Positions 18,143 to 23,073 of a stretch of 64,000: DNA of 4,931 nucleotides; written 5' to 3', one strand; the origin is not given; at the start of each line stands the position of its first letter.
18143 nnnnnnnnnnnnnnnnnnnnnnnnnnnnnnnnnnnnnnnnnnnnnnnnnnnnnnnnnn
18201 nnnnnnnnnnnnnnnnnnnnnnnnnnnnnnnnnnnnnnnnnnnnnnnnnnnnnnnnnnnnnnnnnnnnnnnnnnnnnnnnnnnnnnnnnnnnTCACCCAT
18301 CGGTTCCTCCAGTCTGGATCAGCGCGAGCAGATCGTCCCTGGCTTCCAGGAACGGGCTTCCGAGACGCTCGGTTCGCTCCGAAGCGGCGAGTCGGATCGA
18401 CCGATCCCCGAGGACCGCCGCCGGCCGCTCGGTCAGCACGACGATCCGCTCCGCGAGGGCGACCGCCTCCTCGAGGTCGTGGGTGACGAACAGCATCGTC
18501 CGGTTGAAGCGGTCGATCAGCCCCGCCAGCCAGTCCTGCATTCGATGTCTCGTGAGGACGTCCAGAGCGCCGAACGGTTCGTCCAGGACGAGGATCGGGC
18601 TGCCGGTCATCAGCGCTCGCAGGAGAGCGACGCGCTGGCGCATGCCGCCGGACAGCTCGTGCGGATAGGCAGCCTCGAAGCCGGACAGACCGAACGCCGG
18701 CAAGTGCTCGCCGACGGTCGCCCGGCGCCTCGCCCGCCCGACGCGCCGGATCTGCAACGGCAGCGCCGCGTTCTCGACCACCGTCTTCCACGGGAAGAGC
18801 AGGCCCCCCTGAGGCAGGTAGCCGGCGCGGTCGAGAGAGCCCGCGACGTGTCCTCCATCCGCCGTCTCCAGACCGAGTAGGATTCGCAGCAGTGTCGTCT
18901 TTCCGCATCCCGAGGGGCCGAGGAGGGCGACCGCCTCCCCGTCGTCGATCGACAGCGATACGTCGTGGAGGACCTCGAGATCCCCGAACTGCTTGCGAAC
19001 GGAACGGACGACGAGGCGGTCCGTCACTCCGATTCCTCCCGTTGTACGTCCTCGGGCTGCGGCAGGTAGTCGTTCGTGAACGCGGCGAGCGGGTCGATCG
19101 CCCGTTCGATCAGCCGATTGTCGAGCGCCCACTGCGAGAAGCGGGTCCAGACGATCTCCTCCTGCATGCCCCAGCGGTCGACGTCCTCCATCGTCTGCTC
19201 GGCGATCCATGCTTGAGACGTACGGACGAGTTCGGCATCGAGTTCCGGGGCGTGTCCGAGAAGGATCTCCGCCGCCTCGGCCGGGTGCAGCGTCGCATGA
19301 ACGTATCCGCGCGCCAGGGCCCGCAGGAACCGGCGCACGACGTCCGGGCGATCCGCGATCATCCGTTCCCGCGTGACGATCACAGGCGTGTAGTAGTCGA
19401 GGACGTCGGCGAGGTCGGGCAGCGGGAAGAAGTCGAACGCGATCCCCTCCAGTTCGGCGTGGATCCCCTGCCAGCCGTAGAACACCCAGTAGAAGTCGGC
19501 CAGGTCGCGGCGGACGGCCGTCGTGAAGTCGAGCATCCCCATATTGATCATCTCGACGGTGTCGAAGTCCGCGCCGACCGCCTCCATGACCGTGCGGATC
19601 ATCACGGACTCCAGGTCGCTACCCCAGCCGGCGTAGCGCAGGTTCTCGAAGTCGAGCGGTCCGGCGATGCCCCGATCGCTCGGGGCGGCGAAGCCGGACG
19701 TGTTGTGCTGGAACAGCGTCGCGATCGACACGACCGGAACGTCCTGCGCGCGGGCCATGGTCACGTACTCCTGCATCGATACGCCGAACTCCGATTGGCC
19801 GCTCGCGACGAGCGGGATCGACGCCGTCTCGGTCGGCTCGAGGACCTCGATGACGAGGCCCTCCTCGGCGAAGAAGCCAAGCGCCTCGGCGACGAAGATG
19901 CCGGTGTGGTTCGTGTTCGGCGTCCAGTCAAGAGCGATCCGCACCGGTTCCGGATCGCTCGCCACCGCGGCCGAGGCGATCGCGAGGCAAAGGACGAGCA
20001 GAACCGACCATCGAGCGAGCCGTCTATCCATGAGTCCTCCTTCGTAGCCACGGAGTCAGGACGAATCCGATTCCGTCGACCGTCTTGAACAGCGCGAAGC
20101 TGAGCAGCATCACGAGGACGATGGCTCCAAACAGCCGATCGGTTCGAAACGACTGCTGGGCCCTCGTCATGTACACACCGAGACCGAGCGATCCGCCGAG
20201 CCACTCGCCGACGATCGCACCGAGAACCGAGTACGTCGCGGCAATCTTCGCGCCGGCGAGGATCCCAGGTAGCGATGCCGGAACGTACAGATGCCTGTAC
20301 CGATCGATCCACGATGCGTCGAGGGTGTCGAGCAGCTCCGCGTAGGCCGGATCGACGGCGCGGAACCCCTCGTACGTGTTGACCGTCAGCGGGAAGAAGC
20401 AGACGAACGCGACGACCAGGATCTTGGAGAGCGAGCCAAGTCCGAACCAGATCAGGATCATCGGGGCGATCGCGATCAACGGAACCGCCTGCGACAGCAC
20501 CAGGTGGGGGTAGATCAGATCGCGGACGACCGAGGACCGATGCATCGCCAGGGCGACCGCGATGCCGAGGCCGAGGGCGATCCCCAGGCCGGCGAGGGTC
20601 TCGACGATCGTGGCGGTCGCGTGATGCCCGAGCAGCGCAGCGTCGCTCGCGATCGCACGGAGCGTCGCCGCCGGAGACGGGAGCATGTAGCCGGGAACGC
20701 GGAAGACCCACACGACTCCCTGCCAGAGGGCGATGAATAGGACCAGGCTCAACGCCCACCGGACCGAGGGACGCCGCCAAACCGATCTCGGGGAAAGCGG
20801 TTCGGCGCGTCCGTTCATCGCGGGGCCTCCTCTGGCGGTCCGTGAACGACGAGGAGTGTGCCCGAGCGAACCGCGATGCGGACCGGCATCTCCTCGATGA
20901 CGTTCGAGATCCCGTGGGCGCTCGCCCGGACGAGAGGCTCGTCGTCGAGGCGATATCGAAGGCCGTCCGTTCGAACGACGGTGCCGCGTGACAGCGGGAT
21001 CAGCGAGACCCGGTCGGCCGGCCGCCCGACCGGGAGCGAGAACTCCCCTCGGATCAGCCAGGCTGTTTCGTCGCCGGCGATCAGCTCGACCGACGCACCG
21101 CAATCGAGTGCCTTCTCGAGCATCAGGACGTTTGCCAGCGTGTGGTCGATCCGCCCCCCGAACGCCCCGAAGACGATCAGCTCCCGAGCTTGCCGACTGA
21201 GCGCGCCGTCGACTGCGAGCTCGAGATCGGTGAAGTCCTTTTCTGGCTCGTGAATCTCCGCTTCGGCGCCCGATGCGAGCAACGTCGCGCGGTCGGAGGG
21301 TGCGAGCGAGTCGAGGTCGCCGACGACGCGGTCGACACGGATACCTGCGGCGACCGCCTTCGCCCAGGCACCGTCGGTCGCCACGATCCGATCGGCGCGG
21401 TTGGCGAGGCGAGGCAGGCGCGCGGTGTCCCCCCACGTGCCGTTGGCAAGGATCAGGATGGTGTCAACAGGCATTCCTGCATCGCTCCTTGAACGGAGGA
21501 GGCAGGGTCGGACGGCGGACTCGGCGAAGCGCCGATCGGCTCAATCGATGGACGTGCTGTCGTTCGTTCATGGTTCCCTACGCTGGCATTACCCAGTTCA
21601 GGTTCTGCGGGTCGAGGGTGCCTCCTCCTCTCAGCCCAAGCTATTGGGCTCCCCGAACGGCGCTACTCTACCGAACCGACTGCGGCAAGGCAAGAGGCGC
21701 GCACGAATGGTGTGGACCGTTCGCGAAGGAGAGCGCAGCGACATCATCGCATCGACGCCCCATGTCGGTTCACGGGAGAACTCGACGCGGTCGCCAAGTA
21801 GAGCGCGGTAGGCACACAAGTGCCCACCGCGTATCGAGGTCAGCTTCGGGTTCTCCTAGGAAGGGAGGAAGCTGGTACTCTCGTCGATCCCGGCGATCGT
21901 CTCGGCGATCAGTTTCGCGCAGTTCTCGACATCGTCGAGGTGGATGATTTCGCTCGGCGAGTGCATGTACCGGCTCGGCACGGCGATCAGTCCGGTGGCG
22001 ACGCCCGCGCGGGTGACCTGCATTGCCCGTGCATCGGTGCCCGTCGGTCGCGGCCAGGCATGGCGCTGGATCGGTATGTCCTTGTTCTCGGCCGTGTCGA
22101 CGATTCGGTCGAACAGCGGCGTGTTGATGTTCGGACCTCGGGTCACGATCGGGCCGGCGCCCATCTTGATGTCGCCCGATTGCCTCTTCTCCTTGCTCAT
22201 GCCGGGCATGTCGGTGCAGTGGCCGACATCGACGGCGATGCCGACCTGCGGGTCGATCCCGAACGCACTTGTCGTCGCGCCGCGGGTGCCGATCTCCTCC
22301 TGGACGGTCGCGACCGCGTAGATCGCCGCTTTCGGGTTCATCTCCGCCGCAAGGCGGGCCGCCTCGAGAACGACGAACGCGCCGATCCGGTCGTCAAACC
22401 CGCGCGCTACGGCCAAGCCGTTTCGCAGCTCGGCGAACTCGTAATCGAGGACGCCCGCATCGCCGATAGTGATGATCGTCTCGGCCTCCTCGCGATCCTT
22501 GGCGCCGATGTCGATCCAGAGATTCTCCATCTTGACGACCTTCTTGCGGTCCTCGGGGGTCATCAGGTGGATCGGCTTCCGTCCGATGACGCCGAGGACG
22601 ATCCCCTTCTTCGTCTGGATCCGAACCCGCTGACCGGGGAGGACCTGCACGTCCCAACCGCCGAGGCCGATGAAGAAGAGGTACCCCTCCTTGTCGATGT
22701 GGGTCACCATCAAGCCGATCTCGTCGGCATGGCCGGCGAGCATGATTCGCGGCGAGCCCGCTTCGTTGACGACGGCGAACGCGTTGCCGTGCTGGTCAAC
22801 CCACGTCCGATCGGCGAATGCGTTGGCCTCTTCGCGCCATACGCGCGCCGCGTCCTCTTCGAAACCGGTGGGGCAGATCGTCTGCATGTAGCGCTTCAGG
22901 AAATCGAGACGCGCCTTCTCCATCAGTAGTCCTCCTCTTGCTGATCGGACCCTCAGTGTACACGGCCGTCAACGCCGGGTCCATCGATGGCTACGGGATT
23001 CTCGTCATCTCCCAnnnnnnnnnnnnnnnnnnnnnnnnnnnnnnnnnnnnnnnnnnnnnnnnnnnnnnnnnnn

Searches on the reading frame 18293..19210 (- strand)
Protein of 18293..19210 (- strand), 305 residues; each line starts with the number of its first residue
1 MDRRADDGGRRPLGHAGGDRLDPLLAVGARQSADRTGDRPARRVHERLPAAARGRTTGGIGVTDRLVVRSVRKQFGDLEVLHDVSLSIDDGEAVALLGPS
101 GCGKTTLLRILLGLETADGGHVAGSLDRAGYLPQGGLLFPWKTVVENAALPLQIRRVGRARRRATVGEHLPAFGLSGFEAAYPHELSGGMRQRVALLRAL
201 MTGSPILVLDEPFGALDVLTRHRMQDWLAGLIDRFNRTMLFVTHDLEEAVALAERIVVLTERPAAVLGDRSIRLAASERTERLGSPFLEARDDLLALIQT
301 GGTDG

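Call 56: search_protein_families(library=pfam, proteins=[window:18293-19210:-], max_evalue=0.00001)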
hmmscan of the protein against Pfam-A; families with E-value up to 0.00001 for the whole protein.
window:18293-19210:- (305 aa): 2 families
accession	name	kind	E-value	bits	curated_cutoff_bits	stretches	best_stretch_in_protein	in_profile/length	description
PF00005.33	ABC_tran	-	6.5e-28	98.5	25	1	81-213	1-136/137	ABC transporter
PF13304.12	AAA_21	-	1.7e-06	28.7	27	0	95-127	3-30/304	AAA domain, putative AbiEii toxin, Type IV TA system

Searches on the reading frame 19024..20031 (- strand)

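Call 56: search_protein_families(library=pfam, proteins=[window:19024-20031:-], max_evalue=0.00001)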
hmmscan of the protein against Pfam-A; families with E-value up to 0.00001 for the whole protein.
window:19024-20031:- (335 aa): 1 family
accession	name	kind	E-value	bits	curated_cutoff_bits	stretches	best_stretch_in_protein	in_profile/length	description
PF09084.16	NMT1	-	1.4e-64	218.4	20.5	1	39-253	1-216/216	NMT1/THI5 like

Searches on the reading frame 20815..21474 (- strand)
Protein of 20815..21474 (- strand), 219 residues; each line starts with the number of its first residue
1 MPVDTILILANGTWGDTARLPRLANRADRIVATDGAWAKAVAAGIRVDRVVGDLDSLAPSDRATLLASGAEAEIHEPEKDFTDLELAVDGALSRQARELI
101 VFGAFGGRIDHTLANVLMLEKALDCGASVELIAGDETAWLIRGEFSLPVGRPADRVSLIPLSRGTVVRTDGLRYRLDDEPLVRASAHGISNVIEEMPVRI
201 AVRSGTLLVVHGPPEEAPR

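Call 56: search_protein_families(library=pfam, proteins=[window:20815-21474:-], max_evalue=0.00001)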
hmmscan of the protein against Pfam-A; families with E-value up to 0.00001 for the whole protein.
window:20815-21474:- (219 aa): 2 families
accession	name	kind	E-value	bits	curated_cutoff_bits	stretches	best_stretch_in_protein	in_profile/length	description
PF04263.21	TPK_catalytic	-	8.7e-23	80.8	30.7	1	22-124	3-106/113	Thiamin pyrophosphokinase, catalytic domain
PF04265.19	TPK_B1_binding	-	1e-07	32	22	1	156-207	14-67/67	Thiamin pyrophosphokinase, vitamin B1 binding domain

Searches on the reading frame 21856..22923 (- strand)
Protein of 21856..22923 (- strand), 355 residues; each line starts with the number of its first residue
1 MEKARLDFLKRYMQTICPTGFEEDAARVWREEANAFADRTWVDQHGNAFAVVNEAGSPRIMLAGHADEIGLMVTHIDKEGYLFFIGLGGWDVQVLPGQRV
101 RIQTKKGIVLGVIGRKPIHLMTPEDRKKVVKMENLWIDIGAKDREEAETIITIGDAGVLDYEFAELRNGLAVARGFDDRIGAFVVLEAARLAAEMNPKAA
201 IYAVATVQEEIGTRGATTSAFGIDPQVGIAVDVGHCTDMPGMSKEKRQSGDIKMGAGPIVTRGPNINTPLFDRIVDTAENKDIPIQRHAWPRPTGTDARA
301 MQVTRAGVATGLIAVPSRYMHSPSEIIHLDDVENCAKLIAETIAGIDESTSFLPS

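Call 56: search_protein_families(library=pfam, proteins=[window:21856-22923:-], max_evalue=0.00001)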
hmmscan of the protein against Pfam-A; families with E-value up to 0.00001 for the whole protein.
window:21856-22923:- (355 aa): 2 families
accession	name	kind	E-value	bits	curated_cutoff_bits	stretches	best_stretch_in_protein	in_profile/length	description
PF05343.19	Peptidase_M42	-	2e-92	309.8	23.2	1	46-338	1-292/292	M42 glutamyl aminopeptidase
PF01546.33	Peptidase_M20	-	1.8e-10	41.5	24.6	1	163-343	19-204/206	Peptidase family M20/M25/M40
